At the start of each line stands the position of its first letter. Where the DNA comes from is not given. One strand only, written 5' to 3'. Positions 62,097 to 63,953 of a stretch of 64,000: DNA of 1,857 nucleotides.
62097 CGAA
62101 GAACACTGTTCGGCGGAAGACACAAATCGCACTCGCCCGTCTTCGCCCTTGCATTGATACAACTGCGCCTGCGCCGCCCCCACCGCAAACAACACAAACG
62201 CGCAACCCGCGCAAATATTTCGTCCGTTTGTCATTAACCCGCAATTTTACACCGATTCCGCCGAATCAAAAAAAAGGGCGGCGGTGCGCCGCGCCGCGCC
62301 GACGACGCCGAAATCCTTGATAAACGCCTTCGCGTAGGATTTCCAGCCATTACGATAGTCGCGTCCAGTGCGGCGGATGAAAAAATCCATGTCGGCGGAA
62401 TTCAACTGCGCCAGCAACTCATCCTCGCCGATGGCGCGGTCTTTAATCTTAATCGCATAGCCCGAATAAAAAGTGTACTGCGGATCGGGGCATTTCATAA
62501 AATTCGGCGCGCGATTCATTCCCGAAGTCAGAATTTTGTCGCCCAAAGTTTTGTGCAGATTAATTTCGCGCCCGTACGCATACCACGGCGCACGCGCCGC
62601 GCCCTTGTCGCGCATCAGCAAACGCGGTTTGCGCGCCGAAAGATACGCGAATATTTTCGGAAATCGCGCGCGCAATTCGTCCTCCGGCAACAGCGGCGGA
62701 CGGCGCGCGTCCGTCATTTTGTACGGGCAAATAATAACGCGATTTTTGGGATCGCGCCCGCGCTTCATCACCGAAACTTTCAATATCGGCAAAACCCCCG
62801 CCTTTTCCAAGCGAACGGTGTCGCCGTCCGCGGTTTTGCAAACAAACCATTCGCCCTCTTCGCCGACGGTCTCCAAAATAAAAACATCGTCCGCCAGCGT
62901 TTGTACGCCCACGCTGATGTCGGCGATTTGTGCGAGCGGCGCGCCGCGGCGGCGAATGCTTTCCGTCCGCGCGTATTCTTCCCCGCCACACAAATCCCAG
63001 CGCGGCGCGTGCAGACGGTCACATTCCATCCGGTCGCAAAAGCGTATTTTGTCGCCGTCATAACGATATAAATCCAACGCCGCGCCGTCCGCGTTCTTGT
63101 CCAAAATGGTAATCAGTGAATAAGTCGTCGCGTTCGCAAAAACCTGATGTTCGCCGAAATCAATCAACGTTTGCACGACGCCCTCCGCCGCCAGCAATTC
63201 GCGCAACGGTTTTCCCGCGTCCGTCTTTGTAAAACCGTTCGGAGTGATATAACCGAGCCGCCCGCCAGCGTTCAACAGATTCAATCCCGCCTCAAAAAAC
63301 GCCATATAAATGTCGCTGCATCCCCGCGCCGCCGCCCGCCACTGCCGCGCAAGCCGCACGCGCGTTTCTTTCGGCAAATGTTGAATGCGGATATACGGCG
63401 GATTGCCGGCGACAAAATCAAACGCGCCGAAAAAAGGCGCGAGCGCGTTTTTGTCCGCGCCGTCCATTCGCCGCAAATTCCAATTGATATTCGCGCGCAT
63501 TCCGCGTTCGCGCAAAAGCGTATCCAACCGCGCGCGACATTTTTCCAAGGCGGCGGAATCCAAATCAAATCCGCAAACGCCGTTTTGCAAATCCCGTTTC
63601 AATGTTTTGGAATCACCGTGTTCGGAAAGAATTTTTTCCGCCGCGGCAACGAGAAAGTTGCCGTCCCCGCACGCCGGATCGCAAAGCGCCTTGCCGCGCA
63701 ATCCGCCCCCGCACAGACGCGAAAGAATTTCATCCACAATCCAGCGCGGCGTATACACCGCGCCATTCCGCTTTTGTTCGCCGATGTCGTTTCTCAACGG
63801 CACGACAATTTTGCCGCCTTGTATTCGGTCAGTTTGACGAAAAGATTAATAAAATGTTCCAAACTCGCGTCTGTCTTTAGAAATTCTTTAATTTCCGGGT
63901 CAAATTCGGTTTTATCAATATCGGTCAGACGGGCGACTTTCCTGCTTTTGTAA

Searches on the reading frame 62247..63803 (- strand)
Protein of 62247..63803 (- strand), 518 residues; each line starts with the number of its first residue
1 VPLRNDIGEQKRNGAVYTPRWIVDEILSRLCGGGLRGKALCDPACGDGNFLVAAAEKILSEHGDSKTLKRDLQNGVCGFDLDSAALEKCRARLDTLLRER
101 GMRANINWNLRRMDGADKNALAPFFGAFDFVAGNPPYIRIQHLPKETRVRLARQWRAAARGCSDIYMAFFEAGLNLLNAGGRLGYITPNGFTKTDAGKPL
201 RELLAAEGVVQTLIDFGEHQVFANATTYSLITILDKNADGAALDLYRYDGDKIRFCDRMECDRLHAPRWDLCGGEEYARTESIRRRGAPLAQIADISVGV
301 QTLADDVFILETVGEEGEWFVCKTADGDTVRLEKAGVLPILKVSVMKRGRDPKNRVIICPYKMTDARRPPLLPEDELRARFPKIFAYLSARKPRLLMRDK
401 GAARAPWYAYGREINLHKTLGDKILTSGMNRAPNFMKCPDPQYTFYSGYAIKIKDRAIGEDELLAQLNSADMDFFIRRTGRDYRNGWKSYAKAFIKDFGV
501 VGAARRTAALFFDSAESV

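Call 75: find_encoding_contigs(protein=window:62247-63803:-, flank=10000, max_places=3)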
Protein window:62247-63803:- (518 aa): 1 contig read that carries it; 1 place shown.
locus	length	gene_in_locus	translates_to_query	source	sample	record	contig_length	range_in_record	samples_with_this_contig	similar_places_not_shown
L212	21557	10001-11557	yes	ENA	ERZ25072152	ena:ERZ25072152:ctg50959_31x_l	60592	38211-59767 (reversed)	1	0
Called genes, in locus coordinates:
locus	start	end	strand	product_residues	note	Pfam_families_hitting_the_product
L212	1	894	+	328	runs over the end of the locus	PF03480:DctP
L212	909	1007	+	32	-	-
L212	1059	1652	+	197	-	PF04290:DctQ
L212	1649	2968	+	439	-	PF06808:DctM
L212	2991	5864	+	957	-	-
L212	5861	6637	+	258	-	PF00106:adh_short, PF08659:KR (weak), PF13561:adh_short_C2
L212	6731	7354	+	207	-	PF01728:FtsJ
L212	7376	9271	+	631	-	PF06480:FtsH_ext (weak), PF00004:AAA, PF17862:AAA_lid_3, PF01434:Peptidase_M41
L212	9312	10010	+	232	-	-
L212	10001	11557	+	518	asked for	PF02384:N6_Mtase, PF07669:Eco57I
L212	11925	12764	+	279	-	PF00977:His_biosynth, PF01207:Dus (faint)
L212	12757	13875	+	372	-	PF00155:Aminotran_1_2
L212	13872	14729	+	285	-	PF03446:NAD_binding_2, PF02153:PDH_N, PF20463:PDH_C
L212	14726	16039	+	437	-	PF00275:EPSP_synthase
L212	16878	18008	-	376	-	PF02771:Acyl-CoA_dh_N, PF02770:Acyl-CoA_dh_M, PF00441:Acyl-CoA_dh_1, PF08028:Acyl-CoA_dh_2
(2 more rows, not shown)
